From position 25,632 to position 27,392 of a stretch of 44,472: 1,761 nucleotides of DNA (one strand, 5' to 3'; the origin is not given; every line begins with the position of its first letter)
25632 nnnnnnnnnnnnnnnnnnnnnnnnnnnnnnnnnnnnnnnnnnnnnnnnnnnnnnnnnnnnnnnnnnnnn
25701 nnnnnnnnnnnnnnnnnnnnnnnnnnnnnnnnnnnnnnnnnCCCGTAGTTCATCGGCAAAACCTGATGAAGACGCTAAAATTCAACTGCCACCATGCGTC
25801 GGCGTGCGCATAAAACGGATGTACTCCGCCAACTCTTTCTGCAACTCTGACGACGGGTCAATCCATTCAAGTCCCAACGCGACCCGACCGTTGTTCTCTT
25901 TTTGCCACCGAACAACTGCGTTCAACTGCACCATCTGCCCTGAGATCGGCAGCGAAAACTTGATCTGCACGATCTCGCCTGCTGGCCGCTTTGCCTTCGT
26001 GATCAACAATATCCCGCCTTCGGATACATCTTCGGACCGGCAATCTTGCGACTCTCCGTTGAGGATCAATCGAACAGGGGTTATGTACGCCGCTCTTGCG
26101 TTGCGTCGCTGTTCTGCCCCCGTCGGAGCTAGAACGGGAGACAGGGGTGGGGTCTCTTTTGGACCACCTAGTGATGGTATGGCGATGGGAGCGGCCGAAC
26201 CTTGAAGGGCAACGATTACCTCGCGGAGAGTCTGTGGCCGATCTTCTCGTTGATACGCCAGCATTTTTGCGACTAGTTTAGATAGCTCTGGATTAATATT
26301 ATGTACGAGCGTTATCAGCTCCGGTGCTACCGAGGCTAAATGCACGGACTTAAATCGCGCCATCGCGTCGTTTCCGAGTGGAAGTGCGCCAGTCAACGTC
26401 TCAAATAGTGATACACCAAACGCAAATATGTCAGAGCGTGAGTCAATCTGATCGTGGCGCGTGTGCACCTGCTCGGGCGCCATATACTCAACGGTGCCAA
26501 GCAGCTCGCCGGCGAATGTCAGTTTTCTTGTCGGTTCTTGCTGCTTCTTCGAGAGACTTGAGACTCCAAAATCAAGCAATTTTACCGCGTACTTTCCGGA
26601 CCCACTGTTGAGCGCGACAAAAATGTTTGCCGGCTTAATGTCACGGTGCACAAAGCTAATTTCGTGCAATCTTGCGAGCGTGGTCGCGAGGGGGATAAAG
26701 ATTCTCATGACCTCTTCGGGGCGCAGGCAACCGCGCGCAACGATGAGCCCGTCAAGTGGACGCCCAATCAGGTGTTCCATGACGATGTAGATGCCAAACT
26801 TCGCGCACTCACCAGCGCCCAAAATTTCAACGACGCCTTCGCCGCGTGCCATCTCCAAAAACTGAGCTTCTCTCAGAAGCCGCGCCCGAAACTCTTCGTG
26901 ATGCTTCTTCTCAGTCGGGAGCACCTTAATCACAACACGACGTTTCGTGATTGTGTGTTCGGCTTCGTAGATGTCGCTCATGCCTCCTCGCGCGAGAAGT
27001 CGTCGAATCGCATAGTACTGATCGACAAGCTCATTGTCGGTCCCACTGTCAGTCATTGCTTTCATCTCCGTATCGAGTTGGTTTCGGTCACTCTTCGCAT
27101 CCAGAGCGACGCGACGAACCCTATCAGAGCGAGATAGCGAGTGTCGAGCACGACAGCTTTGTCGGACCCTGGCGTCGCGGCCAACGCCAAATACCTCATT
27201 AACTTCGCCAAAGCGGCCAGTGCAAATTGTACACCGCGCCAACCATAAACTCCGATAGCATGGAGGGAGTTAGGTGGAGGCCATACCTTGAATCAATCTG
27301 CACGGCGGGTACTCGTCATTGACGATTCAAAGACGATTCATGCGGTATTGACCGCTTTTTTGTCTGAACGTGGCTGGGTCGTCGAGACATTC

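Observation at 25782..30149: Compact c-di-GMP module: PilZ-kinase, REC-GGDEF cyclase and EAL phosphodiesterase as immediate neighbours, nested between the two pil halves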

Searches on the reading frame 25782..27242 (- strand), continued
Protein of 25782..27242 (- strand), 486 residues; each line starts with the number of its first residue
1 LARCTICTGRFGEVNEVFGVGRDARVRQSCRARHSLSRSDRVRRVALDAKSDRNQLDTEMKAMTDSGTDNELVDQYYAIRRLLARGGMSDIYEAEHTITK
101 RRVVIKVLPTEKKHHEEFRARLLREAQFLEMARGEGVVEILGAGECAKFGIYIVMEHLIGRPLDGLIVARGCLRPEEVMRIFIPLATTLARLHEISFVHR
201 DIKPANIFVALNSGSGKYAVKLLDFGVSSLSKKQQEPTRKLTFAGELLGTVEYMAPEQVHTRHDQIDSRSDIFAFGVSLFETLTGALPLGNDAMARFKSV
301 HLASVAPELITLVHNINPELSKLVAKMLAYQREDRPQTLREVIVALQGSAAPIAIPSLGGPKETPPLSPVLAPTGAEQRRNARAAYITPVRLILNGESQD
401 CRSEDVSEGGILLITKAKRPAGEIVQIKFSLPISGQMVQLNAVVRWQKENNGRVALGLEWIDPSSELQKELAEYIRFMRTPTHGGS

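Call 30: search_protein_families(library=ncbifam, proteins=[window:25782-27065:-], max_evalue=0.001)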
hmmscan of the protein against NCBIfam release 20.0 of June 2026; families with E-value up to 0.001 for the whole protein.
window:25782-27065:- (427 aa): 16 families
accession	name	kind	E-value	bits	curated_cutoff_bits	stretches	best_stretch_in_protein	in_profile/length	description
NF033483.0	PknB_PASTA_kin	equivalog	3e-59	201.5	450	1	12-289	3-267/563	Stk1 family PASTA domain-containing Ser/Thr kinase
NF052427.1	StpK7MSMEG_1200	equivalog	3e-40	138.3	900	1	17-286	8-264/601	serine/threonine protein kinase StpK7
TIGR03903.1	TOMM_kin_cyc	equivalog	1.6e-33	115.8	705.75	1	40-243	2-202/1267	TOMM system kinase/cyclase fusion protein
NF047741.1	antiphage_MADS6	equivalog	1.8e-31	109.3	460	2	121-292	303-462/612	methylation-associated defense system protein kinase MAD6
NF009651.0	PRK13184.1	equivalog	1.9e-23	82.4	839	1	16-288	2-288/932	serine/threonine-protein kinase PknD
NF038150.1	lanthi_synth_IV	equivalog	1.2e-21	76.8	650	1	10-309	183-460/851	class IV lanthionine synthetase LanL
NF033442.0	BREX_PglW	equivalog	1.6e-17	62.6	990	1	10-282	507-761/1391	BREX system serine/threonine kinase PglW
NF053615.1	SerThrKinAfsKStmc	equivalog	4.6e-15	55.3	1300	1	24-274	21-255/809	protein serine/threonine kinase AfsK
TIGR02266.1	gmx_TIGR02266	paralog_domain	3.6e-10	39.9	68.7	1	335-416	12-95/96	TIGR02266 family protein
NF043056.1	T4SS_LegK1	equivalog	8.8e-10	37.8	550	1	43-217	105-277/516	Dot/Icm T4SS effector kinase LegK1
TIGR03724.2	arch_bud32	equivalog_domain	5e-08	32.7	125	1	34-183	8-145/193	KEOPS complex kinase/ATPase Bud32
NF038151.1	lanthi_synth_III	equivalog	9.6e-08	30.9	575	1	13-179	217-393/833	class III lanthionine synthetase LanKC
NF011463.0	PRK14879.1-4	equivalog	3.1e-07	30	188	1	15-177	13-168/237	Kae1-associated kinase Bud32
NF007174.0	PRK09605.1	equivalog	1.1e-06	27.4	447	1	24-183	341-487/535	bifunctional N(6)-L-threonylcarbamoyladenine synthase/serine/threonine protein kinase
NF011464.0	PRK14879.1-7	equivalog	7.9e-05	22.5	246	1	35-171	26-151/221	Kae1-associated kinase Bud32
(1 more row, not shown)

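Call 57: predict_structure(alignment_id=A1)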
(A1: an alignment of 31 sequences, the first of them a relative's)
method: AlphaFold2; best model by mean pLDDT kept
length: 424 residues; sequences in the alignment: 31
mean_pLDDT: 86.0   pTM: 0.84
mean pLDDT of the five models: 86.0, 84.9, 84.4, 83.3, 82.8
residues with pLDDT >= 90: 272; 70-90: 91; 50-70: 30; < 50: 31
segments of 3 or more residues with pLDDT < 50: 1-5, 171-177, 297-300, 308-315, 420-424
pLDDT, mean of each block of 10 residues (from residue 1): 60 93 89 94 94 91 92 94 94 92 87 91 97 92 92 83 78 46 73 90 90 98 91 92 94 93 97 98 87 54 50 56 90 93 93 93 95 93 88 94 94 75 38
secondary structure, 60 per line:
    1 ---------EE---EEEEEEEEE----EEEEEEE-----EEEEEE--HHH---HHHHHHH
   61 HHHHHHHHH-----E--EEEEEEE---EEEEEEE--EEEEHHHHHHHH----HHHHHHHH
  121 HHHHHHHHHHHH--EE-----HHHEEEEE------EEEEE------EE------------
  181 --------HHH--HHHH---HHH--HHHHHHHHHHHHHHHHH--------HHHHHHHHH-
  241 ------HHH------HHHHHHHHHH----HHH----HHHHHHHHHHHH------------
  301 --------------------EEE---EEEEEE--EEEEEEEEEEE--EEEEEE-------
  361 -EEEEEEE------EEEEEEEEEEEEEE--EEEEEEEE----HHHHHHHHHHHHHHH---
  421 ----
elements in order: E15-23 E28-34 E40-45 H54-69 E78-84 E88-94 E97-100 H101-108 H113-132 E145-149 E156-160 H194-197 H206-222 H231-239 H256-265 H277-288 E321-323 E327-332 E335-345 E348-353 E362-368 E375-388 E391-398 H403-417

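Call 62: fold_search(model_id=the predicted structure, library=pdb)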
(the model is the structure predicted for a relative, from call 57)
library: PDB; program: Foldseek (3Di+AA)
matches with E <= 10: 2000; with E <= 0.001: 2000
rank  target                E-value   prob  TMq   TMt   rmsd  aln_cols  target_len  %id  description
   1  5u94                  7.1e-20  1.00  0.57  0.90   2.3       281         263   28  Crystal structure of the Mycobacterium tuberculosis PASTA kinase PknB in complex with the potential theraputic kinase in (released 2017-12-20)
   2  1o6y                  5.9e-19  1.00  0.56  0.90   2.2       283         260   28  Catalytic domain of PknB kinase from Mycobacterium tuberculosis (released 2003-01-30)
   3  6i2p_A                2.7e-18  1.00  0.54  0.81   4.3       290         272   28  Crystal structure of the Mycobacterium tuberculosis PknB kinase domain (L33E mutant) in complex with its substrate Gar (released 2019-05-22)
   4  6e4u_A                4.2e-18  1.00  0.54  0.62  23.2       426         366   18  Structure of AMPK bound to activator (released 2018-08-08)
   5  3oro                  6.0e-18  1.00  0.52  0.79   4.0       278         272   29  Mycobacterium tuberculosis PknB kinase domain L33D mutant (crystal form 4) (released 2010-12-15)
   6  6b2p                  6.7e-18  1.00  0.55  0.91   2.0       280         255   28  Dual Inhibition of the Essential Protein Kinases A and B in Mycobacterium tuberculosis (released 2018-02-14)
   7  4zhx_A                6.7e-18  1.00  0.56  0.58  25.0       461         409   17  Novel binding site for allosteric activation of AMPK (released 2016-03-09)
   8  1mru_A                8.3e-18  1.00  0.55  0.85   3.5       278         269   28  Intracellular Ser/Thr protein kinase domain of Mycobacterium tuberculosis PknB. (released 2003-02-11)
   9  5kq5_A                8.7e-18  1.00  0.55  0.64  23.0       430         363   19  AMPK bound to allosteric activator (released 2016-08-17)
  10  2fum_A                9.7e-18  1.00  0.57  0.90   2.3       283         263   28  Catalytic domain of protein kinase PknB from Mycobacterium tuberculosis in complex with mitoxantrone (released 2006-08-01)
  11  3ori_A                1.2e-17  1.00  0.54  0.84   2.7       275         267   28  Mycobacterium tuberculosis PknB kinase domain L33D mutant (crystal form 1) (released 2010-12-15)
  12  6i2p_B                1.6e-17  1.00  0.53  0.81   3.6       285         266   28  Crystal structure of the Mycobacterium tuberculosis PknB kinase domain (L33E mutant) in complex with its substrate Gar (released 2019-05-22)
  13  2fum_D                1.7e-17  1.00  0.55  0.90   2.8       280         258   28  Catalytic domain of protein kinase PknB from Mycobacterium tuberculosis in complex with mitoxantrone (released 2006-08-01)
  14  3orm                  1.7e-17  1.00  0.53  0.83   3.2       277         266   29  Mycobacterium tuberculosis PknB kinase domain D76A mutant (released 2010-12-15)
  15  6c9j_A                1.8e-17  1.00  0.54  0.58  23.9       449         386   18  AMP-activated protein kinase bound to pharmacological activator R734 (released 2018-11-28)
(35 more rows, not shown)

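Call 72: find_encoding_contigs(protein=P0362, flank=10000, max_places=2)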
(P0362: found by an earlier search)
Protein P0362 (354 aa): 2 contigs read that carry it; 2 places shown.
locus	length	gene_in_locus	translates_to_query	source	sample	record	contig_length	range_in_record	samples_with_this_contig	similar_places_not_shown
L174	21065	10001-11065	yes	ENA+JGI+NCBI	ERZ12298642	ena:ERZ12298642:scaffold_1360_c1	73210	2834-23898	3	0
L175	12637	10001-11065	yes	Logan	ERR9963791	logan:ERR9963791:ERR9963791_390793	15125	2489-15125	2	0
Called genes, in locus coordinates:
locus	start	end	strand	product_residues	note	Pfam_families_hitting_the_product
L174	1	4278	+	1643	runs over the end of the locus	PF00069:Pkinase, PF13401:AAA_22, PF01590:GAF, PF13185:GAF_2, PF00158:Sigma54_activat, PF14532:Sigma54_activ_2, PF25601:AAA_lid_14, PF02954:HTH_8, +7 more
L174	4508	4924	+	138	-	-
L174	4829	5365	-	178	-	-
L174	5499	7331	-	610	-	PF21959:DUF6923 (faint)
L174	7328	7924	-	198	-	-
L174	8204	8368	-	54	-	-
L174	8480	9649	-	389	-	PF01476:LysM (weak), PF05951:Peptidase_M15_2, PF08291:Peptidase_M15_3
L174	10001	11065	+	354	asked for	PF11104:PilM_2, PF05134:T2SSL (weak), PF14450:FtsA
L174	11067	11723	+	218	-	PF05137:PilN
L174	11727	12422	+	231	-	PF04612:T2SSM (weak), PF04350:PilO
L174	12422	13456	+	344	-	-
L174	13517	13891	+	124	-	PF06993:DUF1304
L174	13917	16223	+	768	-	PF00069:Pkinase, PF06293:Kdo (weak), PF07714:PK_Tyr_Ser-Thr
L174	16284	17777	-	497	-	PF02557:VanY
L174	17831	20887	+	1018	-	-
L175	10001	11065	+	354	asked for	PF11104:PilM_2, PF05134:T2SSL (weak), PF14450:FtsA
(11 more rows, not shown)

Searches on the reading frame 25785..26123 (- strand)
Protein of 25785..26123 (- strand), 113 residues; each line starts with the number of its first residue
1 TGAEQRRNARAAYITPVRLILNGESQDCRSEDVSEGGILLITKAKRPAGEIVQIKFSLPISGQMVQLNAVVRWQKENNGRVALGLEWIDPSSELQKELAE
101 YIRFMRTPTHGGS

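Call 35: find_related_loci(query=A2, collection=metagenome_contigs, flank=10000)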
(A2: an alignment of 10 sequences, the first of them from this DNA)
Query A2 (113 aa) in metagenome_contigs; peptide patterns used: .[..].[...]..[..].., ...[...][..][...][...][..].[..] (x = any residue, [..] = any of these).
265 stretches matched a pattern; 83 encode a relative of the query (tblastn E <= 1e-3); the best 80 are kept; 80 distinct loci.
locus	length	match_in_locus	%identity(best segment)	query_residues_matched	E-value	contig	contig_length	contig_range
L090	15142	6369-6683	44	2-105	2e-26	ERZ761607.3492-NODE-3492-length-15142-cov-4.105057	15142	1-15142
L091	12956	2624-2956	44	1-108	7e-26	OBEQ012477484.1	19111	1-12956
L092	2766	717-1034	44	4-108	1e-25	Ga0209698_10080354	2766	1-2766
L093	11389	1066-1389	43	3-108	8e-25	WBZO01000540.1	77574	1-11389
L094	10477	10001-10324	43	3-108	1e-24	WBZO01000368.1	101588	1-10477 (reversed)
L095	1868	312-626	39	5-108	1e-24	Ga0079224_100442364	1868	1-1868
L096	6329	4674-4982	42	4-105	2e-24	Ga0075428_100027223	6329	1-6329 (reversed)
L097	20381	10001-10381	39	2-112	6e-24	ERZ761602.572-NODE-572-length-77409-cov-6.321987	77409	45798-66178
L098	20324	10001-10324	38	4-105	2e-23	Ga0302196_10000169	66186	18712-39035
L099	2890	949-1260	43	3-105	1e-23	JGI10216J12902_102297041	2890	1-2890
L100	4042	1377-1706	38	2-110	4e-23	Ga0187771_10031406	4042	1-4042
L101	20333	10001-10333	35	3-109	2e-22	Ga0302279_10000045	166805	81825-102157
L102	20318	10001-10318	40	5-105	2e-22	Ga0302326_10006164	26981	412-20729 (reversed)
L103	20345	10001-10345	40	2-105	4e-22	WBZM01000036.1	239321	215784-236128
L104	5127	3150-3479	41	4-105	6e-22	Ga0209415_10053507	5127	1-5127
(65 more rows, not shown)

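Call 60: search_solved_structures(query=window:25785-26123:-, max_evalue=1, show_alignments=2)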
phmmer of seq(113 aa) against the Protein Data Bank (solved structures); distinct sequences matched with E-value up to 1: 1.
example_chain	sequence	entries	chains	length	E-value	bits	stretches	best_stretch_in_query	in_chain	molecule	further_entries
8xzv_Q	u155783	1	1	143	0.88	12.9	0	27-87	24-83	pTAC18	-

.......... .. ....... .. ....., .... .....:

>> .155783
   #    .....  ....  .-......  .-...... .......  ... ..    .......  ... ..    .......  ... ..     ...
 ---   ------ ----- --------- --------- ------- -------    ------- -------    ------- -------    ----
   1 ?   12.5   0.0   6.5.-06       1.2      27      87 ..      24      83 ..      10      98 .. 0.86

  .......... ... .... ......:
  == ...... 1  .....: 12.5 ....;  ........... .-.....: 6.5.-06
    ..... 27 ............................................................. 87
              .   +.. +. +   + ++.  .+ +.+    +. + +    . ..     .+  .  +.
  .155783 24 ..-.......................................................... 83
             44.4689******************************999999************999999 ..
